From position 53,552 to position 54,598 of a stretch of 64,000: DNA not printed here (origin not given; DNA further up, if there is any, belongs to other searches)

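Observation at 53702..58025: Heme-oxygenase-like diiron enzyme, gentisate-dioxygenase-like bicupin and NitT-type importer in one operon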

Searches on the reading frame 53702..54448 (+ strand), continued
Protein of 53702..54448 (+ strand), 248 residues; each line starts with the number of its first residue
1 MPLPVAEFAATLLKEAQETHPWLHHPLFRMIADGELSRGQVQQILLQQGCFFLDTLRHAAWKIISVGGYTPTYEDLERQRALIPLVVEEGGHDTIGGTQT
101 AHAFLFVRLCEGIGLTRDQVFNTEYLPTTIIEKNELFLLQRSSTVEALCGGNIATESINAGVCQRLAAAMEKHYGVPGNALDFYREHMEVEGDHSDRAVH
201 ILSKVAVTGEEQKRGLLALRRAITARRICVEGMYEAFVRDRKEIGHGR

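Call 36: search_solved_structures(query=A2, max_evalue=1, show_alignments=5)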
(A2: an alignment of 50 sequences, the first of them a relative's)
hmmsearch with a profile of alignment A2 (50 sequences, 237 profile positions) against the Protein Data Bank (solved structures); distinct sequences matched with E-value up to 1: 49.
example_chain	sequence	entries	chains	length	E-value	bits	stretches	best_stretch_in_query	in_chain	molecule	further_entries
9pj4_A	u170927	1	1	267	2.3e-52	181.1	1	8-232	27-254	4-aminobenzoate synthase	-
1rcw_A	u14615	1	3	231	4.5e-42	147.4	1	7-225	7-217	CT610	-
8va9_A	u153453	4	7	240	8.6e-42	146.5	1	7-224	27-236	4-aminobenzoate synthase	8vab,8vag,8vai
3hlx_A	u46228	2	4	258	5.6e-33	117.7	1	4-235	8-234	Pyrroloquinoline-quinone synthase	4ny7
1otw_A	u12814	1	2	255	3.5e-32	115.1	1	4-235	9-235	Coenzyme PQQ synthesis protein C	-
3hml_A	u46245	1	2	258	3.6e-32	115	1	4-235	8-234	Pyrroloquinoline-quinone synthase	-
1otv_A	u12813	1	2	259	3.7e-32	115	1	4-235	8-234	Coenzyme PQQ synthesis protein C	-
3hnh_A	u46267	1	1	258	1.6e-31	112.9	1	4-235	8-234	Pyrroloquinoline-quinone synthase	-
5vrc_A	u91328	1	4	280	8.1e-31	110.6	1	8-232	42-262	Bifunctional coenzyme PQQ synthesis protein C/D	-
5vrd_D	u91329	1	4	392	2e-30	109.3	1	9-232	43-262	Bifunctional coenzyme PQQ synthesis protein C/D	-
3bjd_A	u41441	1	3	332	2.7e-26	95.8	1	4-230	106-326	Putative 3-oxoacyl-(acyl-carrier-protein) synthase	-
8w1q_A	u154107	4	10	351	4.5e-26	95.1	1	4-230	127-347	Pyrroloquinoline quinone (Coenzyme PQQ) biosynthesis protein C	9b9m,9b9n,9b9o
7twa_A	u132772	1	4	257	4.3e-25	91.9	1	6-228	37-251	4-chloro-allylglycine synthase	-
4lqx_A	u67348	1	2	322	5.4e-22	81.7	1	37-220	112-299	TENA/THI-4 domain-containing protein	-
3dde_A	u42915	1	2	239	2.5e-18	69.7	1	22-230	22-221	TENA/THI-4 protein, Domain of Unknown Function with a Heme Oxygenase-like Fold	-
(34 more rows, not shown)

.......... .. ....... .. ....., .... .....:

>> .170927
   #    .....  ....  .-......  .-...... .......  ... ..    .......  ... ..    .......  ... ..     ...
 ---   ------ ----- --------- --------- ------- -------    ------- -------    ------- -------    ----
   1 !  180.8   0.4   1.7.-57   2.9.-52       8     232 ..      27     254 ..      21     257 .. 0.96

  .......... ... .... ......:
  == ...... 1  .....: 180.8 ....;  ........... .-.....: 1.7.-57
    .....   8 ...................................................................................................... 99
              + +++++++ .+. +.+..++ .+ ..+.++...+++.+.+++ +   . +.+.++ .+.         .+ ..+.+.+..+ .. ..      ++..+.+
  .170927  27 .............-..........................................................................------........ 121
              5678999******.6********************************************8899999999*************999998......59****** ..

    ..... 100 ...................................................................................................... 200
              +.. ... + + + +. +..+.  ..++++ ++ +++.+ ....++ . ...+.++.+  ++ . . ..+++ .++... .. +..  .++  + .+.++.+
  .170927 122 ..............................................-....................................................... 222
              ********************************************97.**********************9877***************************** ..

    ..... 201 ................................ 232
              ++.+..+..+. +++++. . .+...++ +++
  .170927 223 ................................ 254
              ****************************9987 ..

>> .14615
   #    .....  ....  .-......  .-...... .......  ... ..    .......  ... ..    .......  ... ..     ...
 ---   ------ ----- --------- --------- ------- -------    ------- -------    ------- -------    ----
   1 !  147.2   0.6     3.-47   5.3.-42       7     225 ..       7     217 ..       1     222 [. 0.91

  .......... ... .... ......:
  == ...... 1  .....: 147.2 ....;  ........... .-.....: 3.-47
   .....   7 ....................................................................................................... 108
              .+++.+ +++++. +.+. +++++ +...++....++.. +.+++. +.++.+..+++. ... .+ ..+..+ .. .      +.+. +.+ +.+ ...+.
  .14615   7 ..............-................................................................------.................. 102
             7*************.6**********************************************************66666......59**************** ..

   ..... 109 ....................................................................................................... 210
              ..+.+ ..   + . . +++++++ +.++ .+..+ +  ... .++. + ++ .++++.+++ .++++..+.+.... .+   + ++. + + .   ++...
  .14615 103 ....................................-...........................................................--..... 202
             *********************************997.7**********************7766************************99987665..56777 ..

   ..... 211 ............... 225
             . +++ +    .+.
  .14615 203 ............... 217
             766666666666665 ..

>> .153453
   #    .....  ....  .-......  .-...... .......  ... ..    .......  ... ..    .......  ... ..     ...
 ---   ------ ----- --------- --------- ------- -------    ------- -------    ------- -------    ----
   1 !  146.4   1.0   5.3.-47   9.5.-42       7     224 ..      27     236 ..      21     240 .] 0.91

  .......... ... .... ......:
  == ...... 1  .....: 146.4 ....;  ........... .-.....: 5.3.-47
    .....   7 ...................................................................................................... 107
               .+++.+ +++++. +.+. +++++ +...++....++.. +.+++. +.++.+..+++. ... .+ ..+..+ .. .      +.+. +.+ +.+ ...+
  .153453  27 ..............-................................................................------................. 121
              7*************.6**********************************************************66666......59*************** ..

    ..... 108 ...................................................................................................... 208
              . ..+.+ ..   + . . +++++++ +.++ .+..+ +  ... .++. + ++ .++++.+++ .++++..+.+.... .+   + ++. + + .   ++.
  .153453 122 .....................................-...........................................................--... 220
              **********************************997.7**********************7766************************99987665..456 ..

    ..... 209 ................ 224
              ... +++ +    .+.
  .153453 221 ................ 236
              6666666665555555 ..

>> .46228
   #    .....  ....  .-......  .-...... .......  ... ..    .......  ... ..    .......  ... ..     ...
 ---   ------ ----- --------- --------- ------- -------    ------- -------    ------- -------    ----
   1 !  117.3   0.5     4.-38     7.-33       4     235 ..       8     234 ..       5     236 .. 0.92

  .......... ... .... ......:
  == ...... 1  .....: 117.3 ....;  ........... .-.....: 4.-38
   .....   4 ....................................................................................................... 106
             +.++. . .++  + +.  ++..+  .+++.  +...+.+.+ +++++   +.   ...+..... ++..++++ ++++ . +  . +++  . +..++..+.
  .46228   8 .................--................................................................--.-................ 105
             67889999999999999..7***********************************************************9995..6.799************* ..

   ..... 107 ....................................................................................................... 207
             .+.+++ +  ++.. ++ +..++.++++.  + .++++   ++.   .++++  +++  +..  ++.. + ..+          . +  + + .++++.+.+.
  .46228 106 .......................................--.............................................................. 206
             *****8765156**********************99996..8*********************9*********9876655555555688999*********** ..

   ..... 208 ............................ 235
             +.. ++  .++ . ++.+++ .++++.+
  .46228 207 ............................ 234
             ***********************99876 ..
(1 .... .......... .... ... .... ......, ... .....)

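Call 47: search_protein_families(library=pfam, proteins=[L022:611-1366:+, L022:1377-2537:+, L022:2566-2850:+, L022:2851-3723:+, L022:3720-4145:+, L022:4170-4958:+, L022:4969-6465:+, L022:6453-6962:+, L022:7716-8573:+, L022:8593-9306:+], max_evalue=0.0001)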
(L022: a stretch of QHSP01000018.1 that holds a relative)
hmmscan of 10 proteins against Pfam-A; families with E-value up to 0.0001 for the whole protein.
L022:611-1366:+ (251 aa): 2 families
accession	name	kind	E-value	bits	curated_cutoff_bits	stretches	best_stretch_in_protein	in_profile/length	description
PF13085.11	Fer2_3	-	1.9e-23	82.9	27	1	7-104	3-103/107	2Fe-2S iron-sulfur cluster binding domain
PF13183.11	Fer4_8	-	1.5e-08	35.4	27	1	140-215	2-68/68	4Fe-4S dicluster domain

L022:1377-2537:+ (386 aa): 4 families
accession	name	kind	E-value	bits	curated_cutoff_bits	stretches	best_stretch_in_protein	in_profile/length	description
PF08442.15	ATP-grasp_2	-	3.2e-72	242.8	29.5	1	2-202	1-202/202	ATP-grasp domain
PF00549.24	Ligase_CoA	-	1.3e-29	103.4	24.5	1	261-380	1-127/128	CoA-ligase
PF13549.11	ATP-grasp_5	-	1.3e-13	51.3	27.6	1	4-215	11-219/221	ATP-grasp domain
PF24948.1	Citrate_synth_N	-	5.6e-13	49.2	83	1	41-221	53-224/232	ATP-citrate synthase ATP-grasp domain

L022:2566-2850:+ (94 aa): 0 families

L022:2851-3723:+ (290 aa): 4 families
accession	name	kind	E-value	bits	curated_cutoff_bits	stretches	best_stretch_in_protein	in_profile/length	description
PF00549.24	Ligase_CoA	-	1.4e-27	96.7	24.5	1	151-271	1-127/128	CoA-ligase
PF02629.25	CoA_binding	-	4.2e-26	92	22.3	1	7-99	2-97/97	CoA binding domain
PF13607.11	Succ_CoA_lig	-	1.1e-14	54.8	27.4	1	145-282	1-133/138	Succinyl-CoA ligase like flavodoxin domain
PF13380.12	CoA_binding_2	-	4.5e-05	24.3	22.8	0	19-129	14-115/116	CoA binding domain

L022:3720-4145:+ (141 aa): 1 family
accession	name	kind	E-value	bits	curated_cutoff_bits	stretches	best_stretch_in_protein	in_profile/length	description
PF00334.24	NDK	-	8.6e-54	181.5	27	1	4-137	1-134/135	Nucleoside diphosphate kinase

L022:4170-4958:+ (262 aa): 2 families
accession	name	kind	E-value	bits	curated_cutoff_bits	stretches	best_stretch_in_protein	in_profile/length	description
PF00378.25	ECH_1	-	1.1e-60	205.6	27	1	13-261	3-250/251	Enoyl-CoA hydratase/isomerase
PF16113.10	ECH_2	-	4.2e-31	109.1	27.2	1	17-197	2-184/335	Enoyl-CoA hydratase/isomerase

L022:4969-6465:+ (498 aa): 5 families
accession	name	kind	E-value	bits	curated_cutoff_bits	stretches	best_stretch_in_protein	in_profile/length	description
PF02786.22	CPSase_L_D2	-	8.3e-76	254.6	19.8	1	116-322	1-208/211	Carbamoyl-phosphate synthase L chain, ATP binding domain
PF00289.28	Biotin_carb_N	-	1.1e-48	164.8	25.5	1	3-111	2-110/110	Biotin carboxylase, N-terminal domain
PF02785.25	Biotin_carb_C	-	9.2e-38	129.1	32.4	1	337-443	1-107/108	Biotin carboxylase C-terminal domain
PF07478.18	Dala_Dala_lig_C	-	1.7e-08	34.7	24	1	146-292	29-174/204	D-ala D-ala ligase C-terminus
PF02222.28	ATP-grasp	-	7.9e-07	29.3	27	1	125-293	4-162/179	ATP-grasp domain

L022:6453-6962:+ (169 aa): 4 families
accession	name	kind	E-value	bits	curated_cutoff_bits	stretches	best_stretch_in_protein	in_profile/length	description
PF00364.28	Biotin_lipoyl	-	2.3e-18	66.2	22.1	1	103-168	3-73/73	Biotin-requiring enzyme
PF13533.13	Biotin_lipoyl_2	-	2e-12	47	29.8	1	142-168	5-31/32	Biotin-lipoyl like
PF13437.12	HlyD_3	-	6.6e-07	30.5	22.2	0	102-133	1-32/106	HlyD family secretion protein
PF16576.10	HlyD_D23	-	2.1e-05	24.4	30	0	137-168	108-139/214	Barrel-sandwich domain of CusB or HlyD membrane-fusion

L022:7716-8573:+ (285 aa): 2 families
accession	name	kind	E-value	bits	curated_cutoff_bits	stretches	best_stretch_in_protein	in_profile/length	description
PF00497.25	SBP_bac_3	-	5.5e-31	107.5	26.4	1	37-262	1-131/132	Bacterial extracellular solute-binding proteins, family 3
PF10613.14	Lig_chan-Glu_bd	-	1.2e-06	29.1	30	1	47-136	12-113/115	Ligated ion channel L-glutamate- and glycine-binding site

L022:8593-9306:+ (237 aa): 1 family
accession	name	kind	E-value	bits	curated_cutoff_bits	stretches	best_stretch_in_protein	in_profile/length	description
PF00528.27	BPD_transp_1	-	3.1e-20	73.1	26.4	1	39-227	3-182/184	Binding-protein-dependent transport system inner membrane component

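Call 48: search_protein_families(library=pfam, proteins=[L008:3662-4639:+, L015:3071-3865:+, L028:8094-9995:+, L028:6686-8017:+, L008:1395-2207:+, L008:2264-2914:+], max_evalue=0.0001)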
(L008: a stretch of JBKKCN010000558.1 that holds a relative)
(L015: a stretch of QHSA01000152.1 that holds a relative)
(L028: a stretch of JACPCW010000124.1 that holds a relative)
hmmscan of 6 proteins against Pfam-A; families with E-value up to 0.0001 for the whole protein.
L008:3662-4639:+ (325 aa): 2 families
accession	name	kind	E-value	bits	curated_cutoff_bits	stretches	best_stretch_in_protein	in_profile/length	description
PF02826.25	2-Hacid_dh_C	-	1.2e-59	201.1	25.1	1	112-285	1-178/178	D-isomer specific 2-hydroxyacid dehydrogenase, NAD binding domain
PF00389.36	2-Hacid_dh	-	1.4e-12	47.9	24.6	1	36-317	27-134/134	D-isomer specific 2-hydroxyacid dehydrogenase, catalytic domain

L015:3071-3865:+ (264 aa): 1 family
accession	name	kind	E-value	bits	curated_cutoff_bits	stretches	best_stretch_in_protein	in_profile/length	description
PF09678.15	Caa3_CtaG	-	3.9e-55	187.3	27.7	1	19-256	1-231/237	Cytochrome c oxidase caa3 assembly factor (Caa3_CtaG)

L028:8094-9995:+ (633 aa): 2 families
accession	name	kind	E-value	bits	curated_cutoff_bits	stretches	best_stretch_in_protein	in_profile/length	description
PF01314.23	AFOR_C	-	3e-104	349.7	27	1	229-626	8-385/385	Aldehyde ferredoxin oxidoreductase, domains 2 & 3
PF02730.20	AFOR_N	-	8.4e-74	248.1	29.8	1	11-209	3-199/199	Aldehyde ferredoxin oxidoreductase, N-terminal domain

L028:6686-8017:+ (443 aa): 1 family
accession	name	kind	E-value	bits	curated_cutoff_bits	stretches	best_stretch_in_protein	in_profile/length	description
PF14559.12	TPR_19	-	6.5e-07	30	25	0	373-431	1-52/68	Tetratricopeptide repeat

L008:1395-2207:+ (270 aa): 2 families
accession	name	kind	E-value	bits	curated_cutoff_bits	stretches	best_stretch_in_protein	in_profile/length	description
PF00497.25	SBP_bac_3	-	5.8e-13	49.2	26.4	1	59-251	18-124/132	Bacterial extracellular solute-binding proteins, family 3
PF12974.12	Phosphonate-bd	-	7.4e-08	32.5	27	1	68-203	18-171/242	ABC transporter, phosphonate, periplasmic substrate-binding protein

L008:2264-2914:+ (216 aa): 0 families

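Call 49: find_encoding_contigs(protein=P0004, flank=6000, max_places=2)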
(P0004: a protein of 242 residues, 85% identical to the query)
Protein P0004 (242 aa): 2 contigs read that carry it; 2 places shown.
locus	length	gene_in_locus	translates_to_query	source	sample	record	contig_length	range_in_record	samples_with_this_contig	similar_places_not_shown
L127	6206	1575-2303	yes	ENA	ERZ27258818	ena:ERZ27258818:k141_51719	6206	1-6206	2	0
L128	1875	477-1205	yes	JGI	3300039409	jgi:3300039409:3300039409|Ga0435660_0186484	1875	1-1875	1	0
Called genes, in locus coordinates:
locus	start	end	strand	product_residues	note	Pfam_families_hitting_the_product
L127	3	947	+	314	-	?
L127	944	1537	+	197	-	PF03167:UDG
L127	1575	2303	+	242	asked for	PF03070:TENA_THI-4 (weak), PF14518:Haem_oxygenas_2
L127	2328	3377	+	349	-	PF12973:Cupin_7 (faint), PF00190:Cupin_1 (faint), PF02041:Auxin_BP (faint), PF02311:AraC_binding (faint), PF07883:Cupin_2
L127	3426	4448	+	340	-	PF12974:Phosphonate-bd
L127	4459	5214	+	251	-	PF00005:ABC_tran, PF13304:AAA_21 (faint)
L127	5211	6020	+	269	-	PF00528:BPD_transp_1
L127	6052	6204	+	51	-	?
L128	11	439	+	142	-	PF03167:UDG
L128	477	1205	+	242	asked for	PF03070:TENA_THI-4 (weak), PF14518:Haem_oxygenas_2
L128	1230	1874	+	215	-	?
